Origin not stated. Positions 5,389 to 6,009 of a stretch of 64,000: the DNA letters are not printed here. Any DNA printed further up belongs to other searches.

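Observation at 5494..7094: Membrane-anchored copper nitrite reductase (NirK) under a divergent ArsR-family regulator, with a perfect 26-bp palindromic operator candidate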

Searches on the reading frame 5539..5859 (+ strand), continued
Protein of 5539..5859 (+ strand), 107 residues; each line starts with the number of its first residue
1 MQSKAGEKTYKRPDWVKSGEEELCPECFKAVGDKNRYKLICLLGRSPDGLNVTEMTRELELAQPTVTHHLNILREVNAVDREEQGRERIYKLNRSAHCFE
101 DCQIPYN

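Call 39: fold_search(model_id=the predicted structure, library=pdb)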
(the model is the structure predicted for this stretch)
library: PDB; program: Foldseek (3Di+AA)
matches with E <= 10: 1863; with E <= 0.001: 39
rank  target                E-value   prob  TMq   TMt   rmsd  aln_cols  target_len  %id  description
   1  1r1u_B                7.0e-05  1.00  0.60  0.69   0.8        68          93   38  Crystal structure of the metal-sensing transcriptional repressor CzrA from Staphylococcus aureus in the apo-form (released 2004-05-18)
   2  1r1u_A                7.9e-05  1.00  0.60  0.68   0.8        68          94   38  Crystal structure of the metal-sensing transcriptional repressor CzrA from Staphylococcus aureus in the apo-form (released 2004-05-18)
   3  3cuo_A                7.9e-05  1.00  0.59  0.64   1.7        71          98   25  Crystal structure of the predicted DNA-binding transcriptional regulator from E. coli (released 2008-06-17)
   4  8qkf_A                9.6e-05  1.00  0.58  0.62   1.1        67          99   33  SmtB protein of Mycobacterium smegmatis (released 2024-09-25)
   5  8qkf_B                9.6e-05  1.00  0.57  0.65   1.2        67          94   33  SmtB protein of Mycobacterium smegmatis (released 2024-09-25)
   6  1r22_B                1.2e-04  1.00  0.58  0.64   1.0        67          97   34  Crystal structure of the cyanobacterial metallothionein repressor SmtB (C14S/C61S/C121S mutant) in the Zn2alpha5-form (released 2004-05-18)
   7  1u2w_B                1.3e-04  1.00  0.63  0.63   2.1        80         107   25  Crystal Structure of the Staphylococcus aureus pI258 CadC (released 2005-07-12)
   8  4ggg_B                1.5e-04  1.00  0.59  0.68   0.9        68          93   37  Crystal structure of V66A/L68V CzrA in the Zn(II)bound state. (released 2013-02-06)
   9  6cdb_B                1.5e-04  1.00  0.63  0.71   2.0        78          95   33  Crystal Structure of V66L CzrA in the Zn(II)bound state (released 2018-07-11)
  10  3f72_B                1.6e-04  1.00  0.59  0.58   1.1        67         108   27  Crystal Structure of the Staphylococcus aureus pI258 CadC Metal Binding Site 2 Mutant (released 2009-04-07)
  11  4ooi_C                1.7e-04  1.00  0.56  0.63   1.5        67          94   28  Reduced HlyU from Vibrio cholerae N16961 (released 2014-12-31)
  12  6cda                  1.9e-04  1.00  0.59  0.67   1.0        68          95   37  Crystal structure of L34A CzrA in the Zn(II)bound state (released 2018-07-11)
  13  1r23_A                1.9e-04  1.00  0.61  0.62   2.3        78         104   32  Crystal structure of the cyanobacterial metallothionein repressor SmtB in the Zn1-form (one Zn(II) per dimer) (released 2004-05-18)
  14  3cuo_D                2.2e-04  1.00  0.57  0.65   1.6        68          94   25  Crystal structure of the predicted DNA-binding transcriptional regulator from E. coli (released 2008-06-17)
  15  7p6f_DDD              2.2e-04  1.00  0.59  0.65   5.9        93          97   20  1.93 A resolution X-ray crystal structure of the transcriptional regulator SrnR from Streptomyces griseus (released 2022-05-25)
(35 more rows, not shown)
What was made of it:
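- On ArsR/SmtB family: Foldseek places CzrA at rmsd 0.8 Å over 68 residues (call 39).
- Closest known: Thiol or redox-sensing ArsR-type regulators. Same: Foldseek hits include HlyU, BigR, SqrR and RexT (call 39).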

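Call 54: search_protein_representatives(alignment_id=A2)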
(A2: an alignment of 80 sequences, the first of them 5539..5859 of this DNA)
Query: 80 sequences, 118 profile positions. Proteins with E-value up to 0.001 (for the whole library): 4697; up to 1e-10: 59; up to 1e-30: 7. The best 150 are listed.
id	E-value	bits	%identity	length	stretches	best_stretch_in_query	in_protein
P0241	6.4e-47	174.6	-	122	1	1-117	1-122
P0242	2.9e-44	166.0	-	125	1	4-117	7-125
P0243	1.7e-37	144.2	-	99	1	30-117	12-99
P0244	1.2e-32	128.5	-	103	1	38-117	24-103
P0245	8.9e-32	125.7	-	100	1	1-93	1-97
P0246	3.5e-31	123.8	-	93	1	29-117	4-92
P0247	6.9e-31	122.8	-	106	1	30-105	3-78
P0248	1.4e-24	102.5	-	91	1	29-116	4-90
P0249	1.3e-22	96.2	-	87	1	14-69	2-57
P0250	2.9e-22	95.0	-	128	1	9-79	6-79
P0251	1.8e-20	89.3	-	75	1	65-117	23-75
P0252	4.5e-20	87.9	-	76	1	1-67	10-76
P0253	2.2e-19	85.7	-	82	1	12-70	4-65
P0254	3.9e-19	84.9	-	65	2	3-49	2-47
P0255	6.7e-18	81.0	-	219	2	37-110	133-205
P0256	1.0e-17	80.3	-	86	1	34-114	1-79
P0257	1.8e-16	76.3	-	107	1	33-114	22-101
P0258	4.3e-16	75.1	-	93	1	32-114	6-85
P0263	4.6e-15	71.8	-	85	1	34-114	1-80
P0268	6.0e-14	68.2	-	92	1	34-113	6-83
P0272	2.5e-13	66.2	-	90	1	34-115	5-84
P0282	7.8e-12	61.4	-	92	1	32-117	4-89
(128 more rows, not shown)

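Call 56: list_cluster_members(proteins=[P0241, P0243, P0246, P0248, P0256, P0257, P0258, P0263, P0268, P0272])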
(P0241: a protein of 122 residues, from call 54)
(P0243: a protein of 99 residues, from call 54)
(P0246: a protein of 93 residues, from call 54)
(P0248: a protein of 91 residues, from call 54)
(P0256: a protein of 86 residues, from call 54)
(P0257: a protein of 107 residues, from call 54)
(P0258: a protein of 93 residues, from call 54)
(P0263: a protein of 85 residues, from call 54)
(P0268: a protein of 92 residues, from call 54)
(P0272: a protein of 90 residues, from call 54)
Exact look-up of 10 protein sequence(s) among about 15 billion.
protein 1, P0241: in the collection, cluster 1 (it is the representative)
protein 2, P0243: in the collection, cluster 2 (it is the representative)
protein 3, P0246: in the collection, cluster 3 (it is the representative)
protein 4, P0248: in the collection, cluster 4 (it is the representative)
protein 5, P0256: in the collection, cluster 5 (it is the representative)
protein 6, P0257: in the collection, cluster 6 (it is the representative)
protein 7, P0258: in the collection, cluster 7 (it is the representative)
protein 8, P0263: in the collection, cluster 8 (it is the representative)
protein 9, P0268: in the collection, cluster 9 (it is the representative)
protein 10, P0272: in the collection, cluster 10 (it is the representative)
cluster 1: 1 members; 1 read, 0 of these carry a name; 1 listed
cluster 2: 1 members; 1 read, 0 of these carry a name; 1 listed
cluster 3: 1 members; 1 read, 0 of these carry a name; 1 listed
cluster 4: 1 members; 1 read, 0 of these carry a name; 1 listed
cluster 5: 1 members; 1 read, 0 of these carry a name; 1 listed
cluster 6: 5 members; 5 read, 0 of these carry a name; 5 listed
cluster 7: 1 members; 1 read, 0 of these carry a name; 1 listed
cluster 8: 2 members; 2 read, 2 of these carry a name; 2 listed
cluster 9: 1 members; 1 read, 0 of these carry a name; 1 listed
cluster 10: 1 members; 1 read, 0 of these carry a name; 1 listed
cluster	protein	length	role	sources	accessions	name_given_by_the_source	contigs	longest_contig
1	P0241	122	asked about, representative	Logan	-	-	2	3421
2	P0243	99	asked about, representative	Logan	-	-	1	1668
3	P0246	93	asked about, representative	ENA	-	-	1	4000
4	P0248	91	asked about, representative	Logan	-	-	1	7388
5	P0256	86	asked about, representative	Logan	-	-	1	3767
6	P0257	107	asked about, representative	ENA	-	-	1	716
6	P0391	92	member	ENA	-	-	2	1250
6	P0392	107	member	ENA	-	-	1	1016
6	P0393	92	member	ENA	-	-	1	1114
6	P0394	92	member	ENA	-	-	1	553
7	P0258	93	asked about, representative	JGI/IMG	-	-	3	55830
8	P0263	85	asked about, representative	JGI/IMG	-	ArsR family transcriptional regulator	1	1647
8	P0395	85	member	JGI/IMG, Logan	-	ArsR family transcriptional regulator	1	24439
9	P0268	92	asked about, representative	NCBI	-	-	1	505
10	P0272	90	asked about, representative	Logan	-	-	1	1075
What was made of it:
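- Tried and rejected: list_cluster_members gave no informative names for distant relatives (call 56).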

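Call 57: find_encoding_contigs(protein=P0248, flank=4000, max_places=2)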
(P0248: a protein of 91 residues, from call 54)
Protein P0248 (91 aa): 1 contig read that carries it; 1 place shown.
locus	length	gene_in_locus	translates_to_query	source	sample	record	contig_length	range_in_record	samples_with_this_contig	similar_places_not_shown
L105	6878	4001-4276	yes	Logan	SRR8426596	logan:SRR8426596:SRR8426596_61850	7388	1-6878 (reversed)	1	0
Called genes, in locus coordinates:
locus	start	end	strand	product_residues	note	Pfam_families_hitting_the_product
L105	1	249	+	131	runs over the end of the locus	-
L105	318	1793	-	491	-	PF00437:T2SSE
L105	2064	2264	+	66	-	-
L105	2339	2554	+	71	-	-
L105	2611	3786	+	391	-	-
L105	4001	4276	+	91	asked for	PF12840:HTH_20, PF01022:HTH_5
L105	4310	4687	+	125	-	-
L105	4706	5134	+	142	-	PF07884:VKOR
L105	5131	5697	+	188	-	-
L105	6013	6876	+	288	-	?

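Call 58: find_encoding_contigs(protein=P0258, flank=4000, max_places=2)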
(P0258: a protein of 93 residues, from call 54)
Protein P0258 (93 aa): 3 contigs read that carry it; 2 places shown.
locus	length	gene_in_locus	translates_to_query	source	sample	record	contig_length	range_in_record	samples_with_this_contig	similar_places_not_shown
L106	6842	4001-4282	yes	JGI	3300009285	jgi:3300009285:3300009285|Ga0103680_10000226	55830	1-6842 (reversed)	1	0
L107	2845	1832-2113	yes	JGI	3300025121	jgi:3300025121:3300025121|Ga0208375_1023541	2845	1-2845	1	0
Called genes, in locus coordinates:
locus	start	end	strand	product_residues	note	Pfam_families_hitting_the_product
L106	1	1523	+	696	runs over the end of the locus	-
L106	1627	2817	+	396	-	PF01645:Glu_synthase, PF01070:FMN_dh, PF00478:IMPDH (weak)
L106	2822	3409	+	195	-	PF00085:Thioredoxin, PF13098:Thioredoxin_2, PF13899:Thioredoxin_7 (weak), PF02943:FeThRed_B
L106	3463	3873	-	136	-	-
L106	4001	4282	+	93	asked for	PF01022:HTH_5, PF12840:HTH_20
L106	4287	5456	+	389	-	PF00266:Aminotran_5, PF01212:Beta_elim_lyase, PF01041:DegT_DnrJ_EryC1 (weak)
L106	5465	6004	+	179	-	PF01592:NifU_N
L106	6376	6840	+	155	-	?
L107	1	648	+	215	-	?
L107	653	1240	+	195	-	PF00085:Thioredoxin, PF13098:Thioredoxin_2, PF13899:Thioredoxin_7 (weak), PF02943:FeThRed_B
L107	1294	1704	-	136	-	-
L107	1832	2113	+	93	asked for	PF01022:HTH_5, PF12840:HTH_20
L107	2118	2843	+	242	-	?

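Call 59: find_encoding_contigs(protein=P0395, flank=4000, max_places=2)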
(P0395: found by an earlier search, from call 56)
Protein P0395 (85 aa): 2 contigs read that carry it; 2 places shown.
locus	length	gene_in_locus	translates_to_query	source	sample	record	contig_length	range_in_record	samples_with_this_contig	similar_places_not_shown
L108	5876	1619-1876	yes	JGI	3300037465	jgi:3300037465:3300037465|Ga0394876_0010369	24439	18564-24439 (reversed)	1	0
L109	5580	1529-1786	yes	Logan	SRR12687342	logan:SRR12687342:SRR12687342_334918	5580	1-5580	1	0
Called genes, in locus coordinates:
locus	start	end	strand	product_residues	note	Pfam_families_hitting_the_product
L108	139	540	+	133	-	PF01641:SelR, PF24046:At4g08330 (faint)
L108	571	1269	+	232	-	-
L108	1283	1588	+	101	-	PF01741:MscL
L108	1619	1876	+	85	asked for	PF01022:HTH_5, PF12840:HTH_20, PF13412:HTH_24, PF25212:HVO_A0114 (weak), PF12802:MarR_2, PF09339:HTH_IclR (weak)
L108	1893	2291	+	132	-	-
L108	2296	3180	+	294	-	PF01210:NAD_Gly3P_dh_N, PF07479:NAD_Gly3P_dh_C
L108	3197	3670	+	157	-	PF07681:DoxX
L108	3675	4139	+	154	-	-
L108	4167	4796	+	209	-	-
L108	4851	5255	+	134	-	-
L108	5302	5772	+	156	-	PF00293:NUDIX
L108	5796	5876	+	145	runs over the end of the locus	PF10648:Gmad2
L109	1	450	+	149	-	?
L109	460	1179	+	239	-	-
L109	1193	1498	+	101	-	PF01741:MscL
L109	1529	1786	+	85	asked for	PF01022:HTH_5, PF12840:HTH_20, PF13412:HTH_24, PF25212:HVO_A0114 (weak), PF12802:MarR_2, PF09339:HTH_IclR (weak)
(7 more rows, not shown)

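Call 60: find_encoding_contigs(protein=P0256, flank=4000, max_places=2)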
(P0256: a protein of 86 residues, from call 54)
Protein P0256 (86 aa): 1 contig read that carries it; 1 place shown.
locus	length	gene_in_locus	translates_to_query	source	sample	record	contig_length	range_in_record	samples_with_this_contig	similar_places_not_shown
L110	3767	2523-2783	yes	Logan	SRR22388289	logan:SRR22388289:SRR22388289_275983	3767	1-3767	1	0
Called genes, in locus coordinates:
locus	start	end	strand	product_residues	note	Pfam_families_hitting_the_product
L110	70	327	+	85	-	-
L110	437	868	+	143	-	PF01475:FUR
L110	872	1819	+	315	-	PF01656:CbiA (weak)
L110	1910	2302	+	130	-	PF20704:KH_NucS_shadow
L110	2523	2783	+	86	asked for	PF01022:HTH_5, PF01047:MarR (weak), PF01978:TrmB (weak), PF12840:HTH_20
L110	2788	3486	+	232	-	PF11127:YgaP-like_TM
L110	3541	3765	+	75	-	?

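Call 61: find_encoding_contigs(protein=P0246, flank=4000, max_places=2)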
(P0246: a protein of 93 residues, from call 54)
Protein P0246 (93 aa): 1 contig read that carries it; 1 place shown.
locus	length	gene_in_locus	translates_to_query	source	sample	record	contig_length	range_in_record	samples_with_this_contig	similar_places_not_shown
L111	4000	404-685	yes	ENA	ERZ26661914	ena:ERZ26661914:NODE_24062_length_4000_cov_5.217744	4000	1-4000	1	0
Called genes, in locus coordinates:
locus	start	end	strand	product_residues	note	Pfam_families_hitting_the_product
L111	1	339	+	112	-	?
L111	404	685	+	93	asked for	PF12840:HTH_20 (weak), PF01022:HTH_5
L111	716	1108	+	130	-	-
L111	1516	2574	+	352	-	PF01594:AI-2E_transport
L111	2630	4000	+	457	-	?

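Call 62: find_encoding_contigs(protein=P0282, flank=4000, max_places=3)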
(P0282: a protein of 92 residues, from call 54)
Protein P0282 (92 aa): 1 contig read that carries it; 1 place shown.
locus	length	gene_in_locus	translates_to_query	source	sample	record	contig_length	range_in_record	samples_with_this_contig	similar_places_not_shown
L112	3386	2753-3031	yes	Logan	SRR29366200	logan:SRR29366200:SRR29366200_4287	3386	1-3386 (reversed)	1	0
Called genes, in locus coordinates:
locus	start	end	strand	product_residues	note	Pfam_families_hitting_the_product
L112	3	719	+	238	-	?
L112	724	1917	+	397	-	PF01645:Glu_synthase, PF00478:IMPDH (faint), PF01070:FMN_dh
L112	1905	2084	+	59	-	PF00037:Fer4, PF12797:Fer4_2 (weak), PF12837:Fer4_6 (weak), PF13237:Fer4_10 (weak), PF13459:Fer4_15, PF14697:Fer4_21 (weak), PF13370:Fer4_13, PF12800:Fer4_4 (weak), +3 more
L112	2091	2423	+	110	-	PF00085:Thioredoxin, PF08534:Redoxin (weak), PF13728:TraF (weak), PF13098:Thioredoxin_2, PF13899:Thioredoxin_7 (weak), PF13905:Thioredoxin_8 (weak)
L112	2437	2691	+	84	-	PF02943:FeThRed_B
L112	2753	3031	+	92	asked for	PF12840:HTH_20 (weak), PF01022:HTH_5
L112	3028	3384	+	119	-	?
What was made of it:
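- Distant relatives sit next to iscS-iscU, thioredoxin, ferredoxin-thioredoxin reductase, VKOR and MsrB (calls 57-62). Distant relatives sit with Fe-S assembly and thiol-redox genes (calls 57-62).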
